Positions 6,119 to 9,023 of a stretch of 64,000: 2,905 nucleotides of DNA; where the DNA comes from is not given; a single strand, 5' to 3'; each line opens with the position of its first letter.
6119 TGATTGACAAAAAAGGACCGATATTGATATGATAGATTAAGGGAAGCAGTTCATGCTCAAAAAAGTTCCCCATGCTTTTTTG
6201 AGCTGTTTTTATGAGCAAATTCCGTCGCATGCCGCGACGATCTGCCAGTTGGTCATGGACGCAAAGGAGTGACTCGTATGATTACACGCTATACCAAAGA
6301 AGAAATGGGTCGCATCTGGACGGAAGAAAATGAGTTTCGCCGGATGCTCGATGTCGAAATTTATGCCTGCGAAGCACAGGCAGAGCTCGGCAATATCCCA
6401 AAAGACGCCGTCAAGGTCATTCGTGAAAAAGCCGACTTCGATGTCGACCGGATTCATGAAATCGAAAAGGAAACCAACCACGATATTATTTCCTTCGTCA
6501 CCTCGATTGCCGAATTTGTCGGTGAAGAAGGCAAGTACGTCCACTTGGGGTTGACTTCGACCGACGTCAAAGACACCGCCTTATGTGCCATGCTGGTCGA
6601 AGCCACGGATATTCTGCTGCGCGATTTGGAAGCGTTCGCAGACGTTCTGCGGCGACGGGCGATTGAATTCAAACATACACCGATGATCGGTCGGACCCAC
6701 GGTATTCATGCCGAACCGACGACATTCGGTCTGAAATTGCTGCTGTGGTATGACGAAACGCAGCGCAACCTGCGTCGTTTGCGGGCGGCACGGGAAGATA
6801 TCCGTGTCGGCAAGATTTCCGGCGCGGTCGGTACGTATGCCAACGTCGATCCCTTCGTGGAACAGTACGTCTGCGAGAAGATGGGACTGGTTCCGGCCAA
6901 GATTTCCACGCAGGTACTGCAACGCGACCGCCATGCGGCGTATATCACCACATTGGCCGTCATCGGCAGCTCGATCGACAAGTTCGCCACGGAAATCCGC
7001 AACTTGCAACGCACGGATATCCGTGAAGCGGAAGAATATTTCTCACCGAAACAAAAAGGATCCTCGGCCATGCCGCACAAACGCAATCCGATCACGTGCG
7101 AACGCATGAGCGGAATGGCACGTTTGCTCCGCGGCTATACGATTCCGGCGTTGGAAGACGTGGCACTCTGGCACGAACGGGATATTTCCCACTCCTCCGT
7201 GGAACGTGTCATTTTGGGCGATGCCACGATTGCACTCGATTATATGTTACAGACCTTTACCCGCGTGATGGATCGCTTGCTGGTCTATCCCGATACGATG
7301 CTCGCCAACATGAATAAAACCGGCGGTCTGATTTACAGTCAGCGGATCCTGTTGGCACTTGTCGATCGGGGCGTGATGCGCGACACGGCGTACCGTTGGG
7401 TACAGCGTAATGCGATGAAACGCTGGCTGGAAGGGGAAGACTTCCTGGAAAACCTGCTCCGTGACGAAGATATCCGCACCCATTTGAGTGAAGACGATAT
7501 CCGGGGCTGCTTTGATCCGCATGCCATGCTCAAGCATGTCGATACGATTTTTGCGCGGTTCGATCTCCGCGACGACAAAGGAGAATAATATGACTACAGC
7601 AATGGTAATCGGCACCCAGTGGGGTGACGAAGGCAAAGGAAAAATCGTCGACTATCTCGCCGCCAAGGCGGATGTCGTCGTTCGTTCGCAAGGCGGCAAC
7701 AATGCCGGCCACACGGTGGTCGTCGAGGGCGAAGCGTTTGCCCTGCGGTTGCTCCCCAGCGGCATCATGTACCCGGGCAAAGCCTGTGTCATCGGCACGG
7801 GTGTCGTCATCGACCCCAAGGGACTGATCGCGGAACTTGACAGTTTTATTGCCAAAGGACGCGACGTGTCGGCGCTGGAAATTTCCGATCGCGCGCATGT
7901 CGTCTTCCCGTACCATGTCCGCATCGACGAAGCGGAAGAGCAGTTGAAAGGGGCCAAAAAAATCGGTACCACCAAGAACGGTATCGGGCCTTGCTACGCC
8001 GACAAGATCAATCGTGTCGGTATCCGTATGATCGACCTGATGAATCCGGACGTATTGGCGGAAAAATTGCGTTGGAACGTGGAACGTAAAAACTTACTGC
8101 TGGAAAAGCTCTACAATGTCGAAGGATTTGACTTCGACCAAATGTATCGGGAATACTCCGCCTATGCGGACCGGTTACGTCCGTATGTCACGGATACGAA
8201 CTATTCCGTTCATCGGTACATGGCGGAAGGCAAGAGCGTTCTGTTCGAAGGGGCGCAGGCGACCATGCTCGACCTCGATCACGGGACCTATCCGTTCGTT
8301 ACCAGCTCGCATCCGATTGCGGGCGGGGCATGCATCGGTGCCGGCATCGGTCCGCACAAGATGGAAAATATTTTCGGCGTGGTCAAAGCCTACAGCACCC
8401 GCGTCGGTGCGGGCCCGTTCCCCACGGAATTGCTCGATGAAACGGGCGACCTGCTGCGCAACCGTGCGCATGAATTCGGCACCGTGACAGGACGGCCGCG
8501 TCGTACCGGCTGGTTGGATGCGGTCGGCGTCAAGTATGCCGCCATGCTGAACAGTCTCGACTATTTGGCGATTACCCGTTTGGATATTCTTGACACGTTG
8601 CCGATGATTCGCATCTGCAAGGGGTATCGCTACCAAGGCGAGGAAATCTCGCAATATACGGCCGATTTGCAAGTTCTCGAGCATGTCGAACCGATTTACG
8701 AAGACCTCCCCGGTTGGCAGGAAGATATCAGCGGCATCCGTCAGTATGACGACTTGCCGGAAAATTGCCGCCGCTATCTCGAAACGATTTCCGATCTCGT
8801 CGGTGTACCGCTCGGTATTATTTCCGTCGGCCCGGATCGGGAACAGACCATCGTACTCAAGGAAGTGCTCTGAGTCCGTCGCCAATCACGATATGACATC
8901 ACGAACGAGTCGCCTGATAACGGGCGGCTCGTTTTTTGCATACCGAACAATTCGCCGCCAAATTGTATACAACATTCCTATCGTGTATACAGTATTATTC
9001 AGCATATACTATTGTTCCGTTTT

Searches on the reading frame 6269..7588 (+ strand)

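Call 20: search_protein_families(library=ncbifam, proteins=[window:6269-7588:+], max_evalue=0.00001)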
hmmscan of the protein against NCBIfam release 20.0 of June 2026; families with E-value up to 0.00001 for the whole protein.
window:6269-7588:+ (439 aa): 17 families
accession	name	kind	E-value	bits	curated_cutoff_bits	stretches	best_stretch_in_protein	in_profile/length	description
TIGR00928.1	purB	equivalog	6.9e-167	555.6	326.2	1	4-431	1-435/436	adenylosuccinate lyase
NF052536.2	CoM_syn_XcbD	exception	1.4e-79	267.9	600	1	8-427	14-438/443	3-sulfopropionylcysteine synthase XcbD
NF006500.1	PRK08937.2-4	subfamily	7.4e-75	252.4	626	1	7-423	13-434/448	adenylosuccinate lyase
NF006554.0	PRK09053.1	equivalog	4e-60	203.9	595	1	8-421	13-434/453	3-carboxy-cis,cis-muconate cycloisomerase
TIGR02426.1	protocat_pcaB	equivalog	1.5e-52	178.6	355.75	1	9-320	7-321/338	3-carboxy-cis,cis-muconate cycloisomerase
NF052556.1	NtrsucLyaStm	equivalog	4.2e-43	147.9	650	1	23-420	37-452/466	nitrosuccinate lyase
NF006764.0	PRK09285.1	equivalog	5.5e-34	117.3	446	1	50-350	70-380/456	adenylosuccinate lyase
NF004631.0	PRK05975.1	equivalog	3.2e-32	111.9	371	1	10-309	17-315/352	3-carboxy-cis,cis-muconate cycloisomerase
TIGR00838.1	argH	equivalog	1.8e-13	50.3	279.5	1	65-422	73-430/455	argininosuccinate lyase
NF008909.0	PRK12273.1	subfamily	3.8e-13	49.1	510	1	98-283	144-338/474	aspartate ammonia-lyase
TIGR00979.1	fumC_II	equivalog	2.7e-12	46.2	664.75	1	96-284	136-334/458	class II fumarate hydratase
NF011092.0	PRK14515.1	subfamily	1.6e-11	43.7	876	1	91-284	141-343/479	aspartate ammonia-lyase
TIGR00839.1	aspA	equivalog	4.7e-09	35.7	681.2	1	96-280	137-330/468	aspartate ammonia-lyase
NF008964.0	PRK12308.1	equivalog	1.9e-07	29.8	657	1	63-284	74-296/624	argininosuccinate lyase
NF002563.0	PRK02186.1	subfamily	5.2e-07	28.3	625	1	80-294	498-713/890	argininosuccinate lyase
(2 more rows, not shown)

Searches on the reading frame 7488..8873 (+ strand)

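Call 20: search_protein_families(library=ncbifam, proteins=[window:7488-8873:+], max_evalue=0.00001)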
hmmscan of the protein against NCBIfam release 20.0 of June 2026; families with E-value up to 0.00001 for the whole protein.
window:7488-8873:+ (461 aa): 6 families
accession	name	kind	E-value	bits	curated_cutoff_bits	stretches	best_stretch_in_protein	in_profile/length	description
NF002223.0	PRK01117.1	equivalog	3.7e-185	615.8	402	1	35-459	1-426/430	adenylosuccinate synthase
TIGR00184.1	purA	equivalog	1.9e-171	570.6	395.55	1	40-460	2-423/425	adenylosuccinate synthase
NF010357.0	PRK13785.1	equivalog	1.2e-119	400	700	1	37-459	2-452/455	adenylosuccinate synthase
NF010355.0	PRK13783.1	equivalog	7.8e-112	374.4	445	1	38-454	3-401/404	adenylosuccinate synthase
NF003295.0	PRK04293.1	equivalog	8.7e-81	271.4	368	3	228-370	147-287/337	adenylosuccinate synthetase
NF038379.2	amino_Aden_PurZ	exception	3.5e-37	128.2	300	1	38-353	2-290/293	succino-amino-deoxyadenylate synthase PurZ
